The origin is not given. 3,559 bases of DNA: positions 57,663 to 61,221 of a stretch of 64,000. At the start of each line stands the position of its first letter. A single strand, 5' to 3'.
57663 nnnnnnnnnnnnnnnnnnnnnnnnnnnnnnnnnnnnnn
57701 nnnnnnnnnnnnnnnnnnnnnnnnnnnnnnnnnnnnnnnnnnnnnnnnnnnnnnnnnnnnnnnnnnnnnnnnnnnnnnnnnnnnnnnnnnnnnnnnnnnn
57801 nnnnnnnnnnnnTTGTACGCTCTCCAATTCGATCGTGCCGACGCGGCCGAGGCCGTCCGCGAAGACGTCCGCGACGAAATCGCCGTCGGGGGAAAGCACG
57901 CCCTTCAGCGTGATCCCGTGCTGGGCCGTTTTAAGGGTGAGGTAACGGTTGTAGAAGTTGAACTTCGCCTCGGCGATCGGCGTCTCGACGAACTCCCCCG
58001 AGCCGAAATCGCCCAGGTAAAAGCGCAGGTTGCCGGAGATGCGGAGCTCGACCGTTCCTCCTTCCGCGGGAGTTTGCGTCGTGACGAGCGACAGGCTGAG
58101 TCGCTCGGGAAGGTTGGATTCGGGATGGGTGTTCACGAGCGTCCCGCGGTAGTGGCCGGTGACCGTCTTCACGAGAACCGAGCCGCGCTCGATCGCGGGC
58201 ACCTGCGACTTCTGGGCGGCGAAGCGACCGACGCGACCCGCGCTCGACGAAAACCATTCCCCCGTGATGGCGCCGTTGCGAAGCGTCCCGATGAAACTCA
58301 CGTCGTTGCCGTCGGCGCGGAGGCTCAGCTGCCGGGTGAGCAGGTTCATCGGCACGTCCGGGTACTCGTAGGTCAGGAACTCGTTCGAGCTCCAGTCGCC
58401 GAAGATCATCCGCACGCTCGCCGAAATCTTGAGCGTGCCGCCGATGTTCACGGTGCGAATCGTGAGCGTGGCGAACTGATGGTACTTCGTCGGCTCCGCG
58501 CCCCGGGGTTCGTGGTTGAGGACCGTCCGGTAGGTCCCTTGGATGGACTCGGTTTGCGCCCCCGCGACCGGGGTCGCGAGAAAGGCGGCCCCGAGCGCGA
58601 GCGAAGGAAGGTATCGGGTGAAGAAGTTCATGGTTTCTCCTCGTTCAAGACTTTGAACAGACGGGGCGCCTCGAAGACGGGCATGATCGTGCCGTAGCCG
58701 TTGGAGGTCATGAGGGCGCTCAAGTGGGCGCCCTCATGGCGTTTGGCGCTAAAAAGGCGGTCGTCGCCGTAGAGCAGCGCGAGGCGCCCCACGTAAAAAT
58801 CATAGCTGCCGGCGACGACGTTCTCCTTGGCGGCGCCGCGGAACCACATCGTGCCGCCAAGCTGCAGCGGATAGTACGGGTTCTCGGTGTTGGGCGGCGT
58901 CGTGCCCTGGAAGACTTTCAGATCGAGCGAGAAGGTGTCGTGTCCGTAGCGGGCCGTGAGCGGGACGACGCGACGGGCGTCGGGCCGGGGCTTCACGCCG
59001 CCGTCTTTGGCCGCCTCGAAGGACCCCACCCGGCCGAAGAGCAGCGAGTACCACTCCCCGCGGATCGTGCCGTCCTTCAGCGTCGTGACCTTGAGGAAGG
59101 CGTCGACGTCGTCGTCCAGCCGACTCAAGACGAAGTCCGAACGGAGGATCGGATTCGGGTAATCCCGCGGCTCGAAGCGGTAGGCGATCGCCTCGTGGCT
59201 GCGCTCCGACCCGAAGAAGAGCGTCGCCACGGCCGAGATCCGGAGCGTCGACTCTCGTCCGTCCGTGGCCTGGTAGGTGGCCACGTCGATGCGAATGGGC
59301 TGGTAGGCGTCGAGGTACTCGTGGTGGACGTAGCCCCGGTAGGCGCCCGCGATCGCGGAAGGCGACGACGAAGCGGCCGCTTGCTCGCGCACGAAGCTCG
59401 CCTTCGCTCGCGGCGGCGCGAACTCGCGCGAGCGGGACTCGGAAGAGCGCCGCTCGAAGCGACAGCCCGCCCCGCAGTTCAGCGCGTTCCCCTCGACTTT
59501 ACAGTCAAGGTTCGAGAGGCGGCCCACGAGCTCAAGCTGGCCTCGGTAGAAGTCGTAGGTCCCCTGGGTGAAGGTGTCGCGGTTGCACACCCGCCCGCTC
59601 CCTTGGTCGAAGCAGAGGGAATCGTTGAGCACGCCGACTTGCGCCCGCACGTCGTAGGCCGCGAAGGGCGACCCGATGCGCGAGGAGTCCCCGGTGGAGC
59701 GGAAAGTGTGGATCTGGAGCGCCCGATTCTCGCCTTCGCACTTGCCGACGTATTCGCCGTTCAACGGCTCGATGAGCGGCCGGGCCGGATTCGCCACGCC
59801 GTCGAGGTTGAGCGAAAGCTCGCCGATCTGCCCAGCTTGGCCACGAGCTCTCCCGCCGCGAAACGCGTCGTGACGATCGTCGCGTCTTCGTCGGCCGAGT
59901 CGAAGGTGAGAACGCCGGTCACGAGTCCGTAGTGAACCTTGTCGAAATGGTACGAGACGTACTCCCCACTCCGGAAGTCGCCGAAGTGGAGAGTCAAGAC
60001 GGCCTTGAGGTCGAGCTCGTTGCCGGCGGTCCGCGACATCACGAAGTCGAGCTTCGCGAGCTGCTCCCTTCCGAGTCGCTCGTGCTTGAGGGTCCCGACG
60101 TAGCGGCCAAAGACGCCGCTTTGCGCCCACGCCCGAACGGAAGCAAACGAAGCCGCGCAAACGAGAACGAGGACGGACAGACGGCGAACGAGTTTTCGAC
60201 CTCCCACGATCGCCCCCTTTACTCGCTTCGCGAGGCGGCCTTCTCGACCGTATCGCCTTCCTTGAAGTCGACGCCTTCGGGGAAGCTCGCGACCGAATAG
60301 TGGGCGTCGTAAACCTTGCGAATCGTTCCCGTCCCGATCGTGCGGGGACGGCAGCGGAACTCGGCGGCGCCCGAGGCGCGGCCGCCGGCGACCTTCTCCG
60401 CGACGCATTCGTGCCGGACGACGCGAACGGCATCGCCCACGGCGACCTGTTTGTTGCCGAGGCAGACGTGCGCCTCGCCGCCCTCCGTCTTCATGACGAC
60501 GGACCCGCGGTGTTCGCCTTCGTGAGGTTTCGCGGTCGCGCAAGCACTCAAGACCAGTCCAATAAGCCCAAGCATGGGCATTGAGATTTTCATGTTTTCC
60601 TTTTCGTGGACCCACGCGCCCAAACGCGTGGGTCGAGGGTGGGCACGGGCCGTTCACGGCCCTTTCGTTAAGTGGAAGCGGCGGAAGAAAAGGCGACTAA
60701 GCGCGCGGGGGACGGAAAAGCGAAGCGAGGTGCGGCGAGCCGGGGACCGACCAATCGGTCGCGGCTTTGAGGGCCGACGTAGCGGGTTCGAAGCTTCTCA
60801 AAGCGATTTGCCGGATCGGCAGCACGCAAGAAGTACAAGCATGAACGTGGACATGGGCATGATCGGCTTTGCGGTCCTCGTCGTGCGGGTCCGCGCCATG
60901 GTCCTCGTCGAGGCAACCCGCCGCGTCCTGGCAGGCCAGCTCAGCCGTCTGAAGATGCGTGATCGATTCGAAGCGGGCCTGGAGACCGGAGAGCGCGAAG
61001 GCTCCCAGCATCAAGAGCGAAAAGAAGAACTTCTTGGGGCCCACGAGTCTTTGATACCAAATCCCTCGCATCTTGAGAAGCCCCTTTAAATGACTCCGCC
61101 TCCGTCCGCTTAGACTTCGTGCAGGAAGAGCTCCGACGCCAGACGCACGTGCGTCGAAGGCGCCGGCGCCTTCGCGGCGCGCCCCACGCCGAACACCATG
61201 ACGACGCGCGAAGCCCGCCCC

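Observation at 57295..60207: Family of tandemly duplicated secreted proteins sharing a ~130-aa module (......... ... GEW(F/Y)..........)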

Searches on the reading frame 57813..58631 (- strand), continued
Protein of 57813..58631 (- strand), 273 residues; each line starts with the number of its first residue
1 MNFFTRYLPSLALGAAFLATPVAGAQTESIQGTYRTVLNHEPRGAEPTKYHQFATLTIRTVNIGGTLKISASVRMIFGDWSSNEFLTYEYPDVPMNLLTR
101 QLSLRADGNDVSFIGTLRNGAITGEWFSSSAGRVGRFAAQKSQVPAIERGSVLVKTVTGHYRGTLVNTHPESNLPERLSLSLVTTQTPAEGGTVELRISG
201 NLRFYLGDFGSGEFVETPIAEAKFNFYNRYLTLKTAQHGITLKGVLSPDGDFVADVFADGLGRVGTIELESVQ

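Call 41: search_protein_families(library=pfam, alignment_id=A2, max_evalue=0.001)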
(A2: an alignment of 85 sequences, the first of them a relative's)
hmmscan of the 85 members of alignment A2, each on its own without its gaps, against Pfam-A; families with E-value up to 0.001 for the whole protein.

A. member 1, L008:258-608:+ (117 aa): 0 families

B. families by the number of members that match (of 85 scanned): 87 families (the first 25 are shown)
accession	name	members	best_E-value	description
PF16576.10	HlyD_D23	7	4.3e-32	Barrel-sandwich domain of CusB or HlyD membrane-fusion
PF13437.12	HlyD_3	7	3e-18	HlyD family secretion protein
PF00122.25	E1-E2_ATPase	3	3.9e-55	E1-E2 ATPase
PF02321.23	OEP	3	5.5e-27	Outer membrane efflux protein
PF13533.13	Biotin_lipoyl_2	3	5.7e-08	Biotin-lipoyl like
PF00702.32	Hydrolase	2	1.1e-32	haloacid dehalogenase-like hydrolase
PF06182.17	ABC2_membrane_6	2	4.4e-32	ABC-2 family transporter protein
PF00005.33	ABC_tran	2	2.6e-24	ABC transporter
PF00072.30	Response_reg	2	2.8e-21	Response regulator receiver domain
PF01545.26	Cation_efflux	2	4.6e-18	Cation efflux family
PF13304.12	AAA_21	2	9.8e-12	AAA domain, putative AbiEii toxin, Type IV TA system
PF00403.32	HMA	2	4.2e-05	Heavy-metal-associated domain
PF00364.28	Biotin_lipoyl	2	5.1e-05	Biotin-requiring enzyme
PF00158.32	Sigma54_activat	1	1.1e-70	Sigma-54 interaction domain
PF13561.12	adh_short_C2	1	1.3e-63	Enoyl-(Acyl carrier protein) reductase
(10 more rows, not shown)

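Call 42: search_protein_families(library=pfam, proteins=[L020:13602-14624:+, L020:17576-18583:+, L020:18583-19587:+, L018:13450-14358:+, L018:17148-18056:+, L029:12030-12809:+, L029:14131-15165:+, L012:12151-13149:+, L012:14464-15534:+, L008:2211-3467:+], max_evalue=0.01)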
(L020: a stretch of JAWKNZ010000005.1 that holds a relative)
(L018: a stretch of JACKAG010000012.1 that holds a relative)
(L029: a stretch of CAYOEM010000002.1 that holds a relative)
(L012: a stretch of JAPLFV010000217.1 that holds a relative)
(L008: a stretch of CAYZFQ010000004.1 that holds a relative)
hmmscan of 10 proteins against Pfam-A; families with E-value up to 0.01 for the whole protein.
L020:13602-14624:+ (341 aa): 3 families
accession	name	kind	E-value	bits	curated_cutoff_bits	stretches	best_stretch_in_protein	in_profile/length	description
PF16576.10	HlyD_D23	-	2.1e-28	99.5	30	2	137-240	109-213/214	Barrel-sandwich domain of CusB or HlyD membrane-fusion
PF13437.12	HlyD_3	-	1.2e-17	65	22.2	1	139-238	2-106/106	HlyD family secretion protein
PF15401.11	TAA-Trp-ring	-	0.0055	17.6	25.8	0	185-226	13-48/66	Tryptophan-ring motif of head of Trimeric autotransporter adhesin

L020:17576-18583:+ (336 aa): 0 families

L020:18583-19587:+ (335 aa): 4 families
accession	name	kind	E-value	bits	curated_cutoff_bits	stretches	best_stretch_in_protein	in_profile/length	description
PF16576.10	HlyD_D23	-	7.6e-32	110.8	30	2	143-249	107-214/214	Barrel-sandwich domain of CusB or HlyD membrane-fusion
PF13437.12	HlyD_3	-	3e-18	66.9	22.2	1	147-246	2-106/106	HlyD family secretion protein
PF13533.13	Biotin_lipoyl_2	-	5.7e-08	32.8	29.8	1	108-137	3-32/32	Biotin-lipoyl like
PF00364.28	Biotin_lipoyl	-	0.00026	21.2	22.1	1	116-175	16-73/73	Biotin-requiring enzyme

L018:13450-14358:+ (303 aa): 5 families
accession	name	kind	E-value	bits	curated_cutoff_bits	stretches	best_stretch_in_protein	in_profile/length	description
PF16576.10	HlyD_D23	-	1.7e-29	103.1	30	2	109-211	109-212/214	Barrel-sandwich domain of CusB or HlyD membrane-fusion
PF13437.12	HlyD_3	-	6.1e-17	62.7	22.2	1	111-204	2-97/106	HlyD family secretion protein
PF00407.25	Bet_v_1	-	0.00078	19.8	22.4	1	163-232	39-105/151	Pathogenesis-related protein Bet v 1 family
PF05896.17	NQRA_N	-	0.0028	18.3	25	1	72-120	31-76/94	NqrA N-terminal barrel-sandwich hybrid domain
PF13375.12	RnfC_N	-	0.0043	17.5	25.6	0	75-133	36-89/101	RnfC Barrel sandwich hybrid domain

L018:17148-18056:+ (303 aa): 6 families
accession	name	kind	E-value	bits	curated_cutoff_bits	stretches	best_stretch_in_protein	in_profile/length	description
PF16576.10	HlyD_D23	-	2e-29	102.9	30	2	110-217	106-214/214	Barrel-sandwich domain of CusB or HlyD membrane-fusion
PF13437.12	HlyD_3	-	2.2e-17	64.1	22.2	1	115-214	2-106/106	HlyD family secretion protein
PF13533.13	Biotin_lipoyl_2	-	1.4e-07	31.6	29.8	1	77-104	4-31/32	Biotin-lipoyl like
PF12700.13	HlyD_2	-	8.5e-06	25.2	25.1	1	130-254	248-365/416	HlyD family secretion protein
PF00364.28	Biotin_lipoyl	-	5.1e-05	23.5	22.1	1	84-143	16-73/73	Biotin-requiring enzyme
PF13375.12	RnfC_N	-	0.0017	18.8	25.6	0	84-124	41-78/101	RnfC Barrel sandwich hybrid domain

L029:12030-12809:+ (260 aa): 0 families

L029:14131-15165:+ (345 aa): 3 families
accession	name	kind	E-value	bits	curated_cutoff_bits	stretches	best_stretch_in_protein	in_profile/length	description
PF16576.10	HlyD_D23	-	4.3e-32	111.6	30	2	156-260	109-214/214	Barrel-sandwich domain of CusB or HlyD membrane-fusion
PF13437.12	HlyD_3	-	7.4e-18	65.7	22.2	1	159-257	3-106/106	HlyD family secretion protein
PF00364.28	Biotin_lipoyl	-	0.0017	18.6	22.1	0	112-146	37-72/73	Biotin-requiring enzyme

L012:12151-13149:+ (333 aa): 2 families
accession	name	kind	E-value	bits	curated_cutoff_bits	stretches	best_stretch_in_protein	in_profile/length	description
PF16576.10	HlyD_D23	-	6.8e-18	65.2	30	2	139-242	107-214/214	Barrel-sandwich domain of CusB or HlyD membrane-fusion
PF13437.12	HlyD_3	-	5.9e-13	49.9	22.2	1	143-234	2-96/106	HlyD family secretion protein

L012:14464-15534:+ (357 aa): 3 families
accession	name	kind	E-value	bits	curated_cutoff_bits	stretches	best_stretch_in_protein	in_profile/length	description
PF16576.10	HlyD_D23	-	3.5e-21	75.9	30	2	162-272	103-214/214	Barrel-sandwich domain of CusB or HlyD membrane-fusion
PF13437.12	HlyD_3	-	1.5e-15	58.2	22.2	1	170-267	2-104/106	HlyD family secretion protein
PF13533.13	Biotin_lipoyl_2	-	6e-06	26.4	29.8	1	130-160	2-32/32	Biotin-lipoyl like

L008:2211-3467:+ (419 aa): 1 family
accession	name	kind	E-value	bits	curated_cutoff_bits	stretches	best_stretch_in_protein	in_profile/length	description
PF02321.23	OEP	-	5.5e-27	95.2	22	2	232-411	1-187/187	Outer membrane efflux protein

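Call 44: search_solved_structures(query=A1, max_evalue=10)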
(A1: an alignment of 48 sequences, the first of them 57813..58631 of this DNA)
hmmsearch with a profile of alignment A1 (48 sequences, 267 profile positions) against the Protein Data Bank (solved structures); distinct sequences matched with E-value up to 10: 0.

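Call 77: search_protein_families(library=pfam, proteins=[L014:1320-1844:+, L017:6784-7362:-, L020:17576-18583:+], max_evalue=1)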
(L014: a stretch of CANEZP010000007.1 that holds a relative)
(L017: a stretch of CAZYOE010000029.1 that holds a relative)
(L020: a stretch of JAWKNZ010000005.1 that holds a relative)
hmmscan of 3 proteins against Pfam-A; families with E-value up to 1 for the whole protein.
L014:1320-1844:+ (175 aa): 1 family
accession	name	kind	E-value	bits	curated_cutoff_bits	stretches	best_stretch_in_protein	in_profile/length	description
PF12685.13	SpoIIIAH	-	0.13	12.7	30.6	1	4-59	10-67/191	SpoIIIAH-like protein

L017:6784-7362:- (193 aa): 4 families
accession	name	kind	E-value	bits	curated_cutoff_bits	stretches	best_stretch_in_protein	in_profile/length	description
PF02535.28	Zip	-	0.061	13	35.1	1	27-80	110-163/323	ZIP Zinc transporter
PF16046.10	FAM76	-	0.12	12.2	28.5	1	11-85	123-190/298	FAM76 protein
PF22251.1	PFF1_TM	-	0.15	12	32.3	1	14-81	113-174/300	Vacuolar membrane protease, transmembrane domain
PF14851.11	FAM176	-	0.34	11.2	31.5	1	30-72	54-96/152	FAM176 family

L020:17576-18583:+ (336 aa): 0 families

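Call 79: search_dna_similar(query=window:57813-58631:-, collection=plasmids, mode=protein, max_evalue=0.001)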
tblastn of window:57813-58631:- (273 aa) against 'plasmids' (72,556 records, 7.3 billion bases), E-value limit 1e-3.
No match.

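Call 83: search_protein_families(library=pfam, proteins=[L006:6396-7982:+, L020:10774-12831:+, L004:8814-10064:+, L003:6425-8008:+], max_evalue=10)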
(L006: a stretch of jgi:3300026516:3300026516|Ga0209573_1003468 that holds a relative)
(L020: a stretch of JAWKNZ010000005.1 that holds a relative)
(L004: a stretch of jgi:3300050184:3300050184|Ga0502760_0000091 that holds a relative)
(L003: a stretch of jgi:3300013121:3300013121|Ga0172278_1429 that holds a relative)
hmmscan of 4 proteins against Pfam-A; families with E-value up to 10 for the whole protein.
L006:6396-7982:+ (529 aa): 0 families

L020:10774-12831:+ (686 aa): 1 family
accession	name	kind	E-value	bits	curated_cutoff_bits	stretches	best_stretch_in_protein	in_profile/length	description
PF04264.18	YceI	-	0.058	14.2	23.7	1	253-317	74-131/150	YceI-like domain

L004:8814-10064:+ (417 aa): 0 families

L003:6425-8008:+ (528 aa): 1 family
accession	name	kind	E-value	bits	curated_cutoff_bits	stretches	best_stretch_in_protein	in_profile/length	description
PF15253.11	STIL_N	-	0.2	10.9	27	1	88-114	47-73/404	SCL-interrupting locus protein N-terminus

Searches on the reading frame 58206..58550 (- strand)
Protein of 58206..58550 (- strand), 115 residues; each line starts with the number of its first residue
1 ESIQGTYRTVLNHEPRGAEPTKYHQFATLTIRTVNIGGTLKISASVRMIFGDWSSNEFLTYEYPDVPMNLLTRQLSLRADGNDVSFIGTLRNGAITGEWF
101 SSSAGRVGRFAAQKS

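Call 55: search_protein_representatives(alignment_id=A3)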
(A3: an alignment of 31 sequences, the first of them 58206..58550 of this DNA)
Query: 31 sequences, 116 profile positions. Proteins with E-value up to 0.001 (for the whole library): 363; up to 1e-10: 243; up to 1e-30: 98. The best 150 are listed.
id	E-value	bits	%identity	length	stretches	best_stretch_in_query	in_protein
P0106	5.3e-115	394.0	-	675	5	3-111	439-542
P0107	8.3e-103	354.7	-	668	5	2-115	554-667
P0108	3.6e-102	352.6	-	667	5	2-115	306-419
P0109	1.0e-93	325.4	-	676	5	2-116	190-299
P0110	3.1e-86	301.3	-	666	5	3-115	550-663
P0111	9.2e-84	293.3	-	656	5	2-115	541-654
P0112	2.5e-82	288.7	-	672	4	4-114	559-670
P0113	6.3e-82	287.4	-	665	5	3-113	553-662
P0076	9.3e-81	283.6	-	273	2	1-115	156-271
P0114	1.5e-75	266.8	-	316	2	2-115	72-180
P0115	8.6e-73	257.9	-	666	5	2-115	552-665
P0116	4.4e-72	255.6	-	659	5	2-115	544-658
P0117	8.9e-72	254.7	-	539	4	1-115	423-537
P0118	1.1e-71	254.4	-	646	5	2-114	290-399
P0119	3.6e-69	246.2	-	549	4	2-115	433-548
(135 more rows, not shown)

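Call 82: search_protein_families(library=pfam, alignment_id=A3, max_evalue=10)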
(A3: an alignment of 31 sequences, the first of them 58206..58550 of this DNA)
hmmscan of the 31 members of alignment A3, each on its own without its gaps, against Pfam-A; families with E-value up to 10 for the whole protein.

A. member 1, window:58206-58550:- (115 aa): 0 families

B. families by the number of members that match (of 31 scanned): 5 families
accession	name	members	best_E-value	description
PF21629.2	Bleomycin_resist_prot_dom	1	0.0066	Bleomycin resistance protein domain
PF22224.1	AbpA-like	1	0.12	Amylase-binding protein AbpA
PF14173.11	ComGG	1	0.12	ComG operon protein 7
PF08503.15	DapH_N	1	0.2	Tetrahydrodipicolinate succinyltransferase N-terminal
PF02430.21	AMA-1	1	0.2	Apical membrane antigen 1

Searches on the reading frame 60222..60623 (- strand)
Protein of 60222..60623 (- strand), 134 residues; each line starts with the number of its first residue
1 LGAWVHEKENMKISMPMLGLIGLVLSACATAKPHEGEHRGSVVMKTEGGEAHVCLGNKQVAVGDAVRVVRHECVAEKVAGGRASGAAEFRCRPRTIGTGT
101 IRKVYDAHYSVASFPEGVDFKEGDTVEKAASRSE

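Call 5: search_protein_families(library=pfam, proteins=[window:60222-60623:-], max_evalue=1)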
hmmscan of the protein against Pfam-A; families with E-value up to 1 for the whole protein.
window:60222-60623:- (134 aa): 0 families

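Call 27: search_protein_families(library=ncbifam, proteins=[window:60222-60623:-], max_evalue=0.1)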
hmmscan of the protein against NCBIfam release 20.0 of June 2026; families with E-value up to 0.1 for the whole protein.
window:60222-60623:- (134 aa): 1 family
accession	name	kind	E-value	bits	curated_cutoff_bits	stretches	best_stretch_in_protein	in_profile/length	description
NF041560.1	T6SS_Burk_ExIF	subfamily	0.058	13.1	90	0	17-72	37-92/234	putative type VI secretion system effector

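Call 77: search_protein_families(library=pfam, proteins=[window:60222-60623:-], max_evalue=1)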
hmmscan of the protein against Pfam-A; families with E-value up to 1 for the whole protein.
window:60222-60623:- (134 aa): 0 families

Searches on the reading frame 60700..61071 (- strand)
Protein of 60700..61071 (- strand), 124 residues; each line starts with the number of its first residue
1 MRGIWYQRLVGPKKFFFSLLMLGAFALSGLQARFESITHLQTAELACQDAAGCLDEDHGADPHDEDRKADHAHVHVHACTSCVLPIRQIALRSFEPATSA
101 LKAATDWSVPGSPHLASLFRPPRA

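Call 77: search_protein_families(library=pfam, proteins=[window:60700-61071:-], max_evalue=1)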
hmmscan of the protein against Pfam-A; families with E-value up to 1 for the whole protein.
seq(124 aa): 1 family
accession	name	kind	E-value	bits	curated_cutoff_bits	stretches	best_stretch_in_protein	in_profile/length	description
PF11162.13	DUF2946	-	0.052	14.7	23.7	1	23-124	11-115/117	Protein of unknown function (DUF2946)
